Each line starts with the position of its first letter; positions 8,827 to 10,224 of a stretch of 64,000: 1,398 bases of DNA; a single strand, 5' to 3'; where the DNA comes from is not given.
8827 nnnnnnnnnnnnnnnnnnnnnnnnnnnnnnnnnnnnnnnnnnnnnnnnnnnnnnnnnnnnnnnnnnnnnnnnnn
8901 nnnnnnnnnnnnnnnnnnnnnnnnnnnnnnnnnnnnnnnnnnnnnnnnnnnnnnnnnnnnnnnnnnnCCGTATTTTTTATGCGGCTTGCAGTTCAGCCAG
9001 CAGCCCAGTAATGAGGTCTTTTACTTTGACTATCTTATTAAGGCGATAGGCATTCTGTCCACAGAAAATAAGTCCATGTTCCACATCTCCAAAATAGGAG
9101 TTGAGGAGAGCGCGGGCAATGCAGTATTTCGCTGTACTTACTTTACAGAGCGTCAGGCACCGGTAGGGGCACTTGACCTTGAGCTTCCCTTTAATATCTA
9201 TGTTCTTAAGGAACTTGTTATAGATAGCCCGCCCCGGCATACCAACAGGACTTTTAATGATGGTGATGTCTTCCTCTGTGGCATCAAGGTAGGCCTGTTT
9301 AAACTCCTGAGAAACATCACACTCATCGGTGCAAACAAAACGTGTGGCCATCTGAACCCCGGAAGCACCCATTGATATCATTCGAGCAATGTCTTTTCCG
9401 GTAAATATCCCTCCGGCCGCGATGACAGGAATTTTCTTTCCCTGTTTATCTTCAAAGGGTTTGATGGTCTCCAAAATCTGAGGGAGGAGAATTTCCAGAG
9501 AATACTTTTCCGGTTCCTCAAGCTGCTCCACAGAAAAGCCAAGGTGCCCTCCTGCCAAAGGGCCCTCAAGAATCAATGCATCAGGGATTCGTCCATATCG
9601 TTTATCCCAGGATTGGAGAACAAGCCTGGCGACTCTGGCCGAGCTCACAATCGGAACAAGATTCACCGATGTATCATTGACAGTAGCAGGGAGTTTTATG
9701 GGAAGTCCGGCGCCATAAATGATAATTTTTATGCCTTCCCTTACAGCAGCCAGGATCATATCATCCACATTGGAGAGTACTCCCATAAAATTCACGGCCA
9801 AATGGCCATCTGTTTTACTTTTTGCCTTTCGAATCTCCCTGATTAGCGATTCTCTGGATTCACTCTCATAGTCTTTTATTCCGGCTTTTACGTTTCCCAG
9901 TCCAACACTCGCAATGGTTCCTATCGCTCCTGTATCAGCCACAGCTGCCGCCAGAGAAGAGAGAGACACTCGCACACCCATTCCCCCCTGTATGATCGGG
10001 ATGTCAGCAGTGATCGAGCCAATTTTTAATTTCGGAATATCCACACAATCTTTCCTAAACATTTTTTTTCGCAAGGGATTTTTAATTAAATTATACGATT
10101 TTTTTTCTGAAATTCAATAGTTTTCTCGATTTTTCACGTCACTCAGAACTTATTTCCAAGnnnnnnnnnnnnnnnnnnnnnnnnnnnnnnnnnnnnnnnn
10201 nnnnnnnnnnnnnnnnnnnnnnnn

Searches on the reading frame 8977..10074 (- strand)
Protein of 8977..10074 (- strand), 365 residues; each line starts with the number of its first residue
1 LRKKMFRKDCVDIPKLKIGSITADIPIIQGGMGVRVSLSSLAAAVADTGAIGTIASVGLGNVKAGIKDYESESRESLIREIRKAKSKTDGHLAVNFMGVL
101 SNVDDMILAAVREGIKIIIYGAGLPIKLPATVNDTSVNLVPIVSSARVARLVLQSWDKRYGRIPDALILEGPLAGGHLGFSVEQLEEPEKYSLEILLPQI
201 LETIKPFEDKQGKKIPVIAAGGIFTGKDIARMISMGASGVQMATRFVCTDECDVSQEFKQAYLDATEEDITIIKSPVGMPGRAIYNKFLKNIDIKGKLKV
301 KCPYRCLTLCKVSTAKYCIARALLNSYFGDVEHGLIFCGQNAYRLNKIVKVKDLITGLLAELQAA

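Call 9: search_protein_families(library=pfam, proteins=[window:8977-10074:-], max_evalue=0.001)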
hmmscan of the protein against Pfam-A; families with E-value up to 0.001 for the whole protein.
window:8977-10074:- (365 aa): 5 families
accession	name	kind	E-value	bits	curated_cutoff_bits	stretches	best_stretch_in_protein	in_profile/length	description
PF03060.21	NMO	-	2.3e-58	198.6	28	1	18-360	5-330/331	Nitronate monooxygenase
PF01180.27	DHO_dh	-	5.6e-08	32.8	27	1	201-250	227-276/291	Dihydroorotate dehydrogenase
PF00478.31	IMPDH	-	2.9e-07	30.2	25.6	1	198-256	191-249/345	IMP dehydrogenase / GMP reductase domain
PF01070.24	FMN_dh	-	0.00018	21.1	24.9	1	203-246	262-305/350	FMN-dependent dehydrogenase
PF01645.23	Glu_synthase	-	0.00052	19.7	20.4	1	197-255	260-316/369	Conserved region in glutamate synthase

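Call 74: search_protein_families(library=ncbifam, proteins=[window:8977-10074:-], max_evalue=0.00001)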
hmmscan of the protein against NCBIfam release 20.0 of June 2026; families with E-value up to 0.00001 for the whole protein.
window:8977-10074:- (365 aa): 3 families
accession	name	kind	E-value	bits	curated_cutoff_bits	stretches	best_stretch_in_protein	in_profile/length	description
TIGR03151.1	enACPred_II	equivalog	3.6e-44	151.3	453.1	1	23-363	10-301/307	enoyl-[acyl-carrier-protein] reductase FabK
NF003652.0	PRK05286.2-5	equivalog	2.7e-07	30.1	267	1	199-248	278-327/353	quinone-dependent dihydroorotate dehydrogenase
TIGR01302.1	IMP_dehydrog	equivalog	2.7e-06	26.5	481.5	0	204-259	317-372/450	IMP dehydrogenase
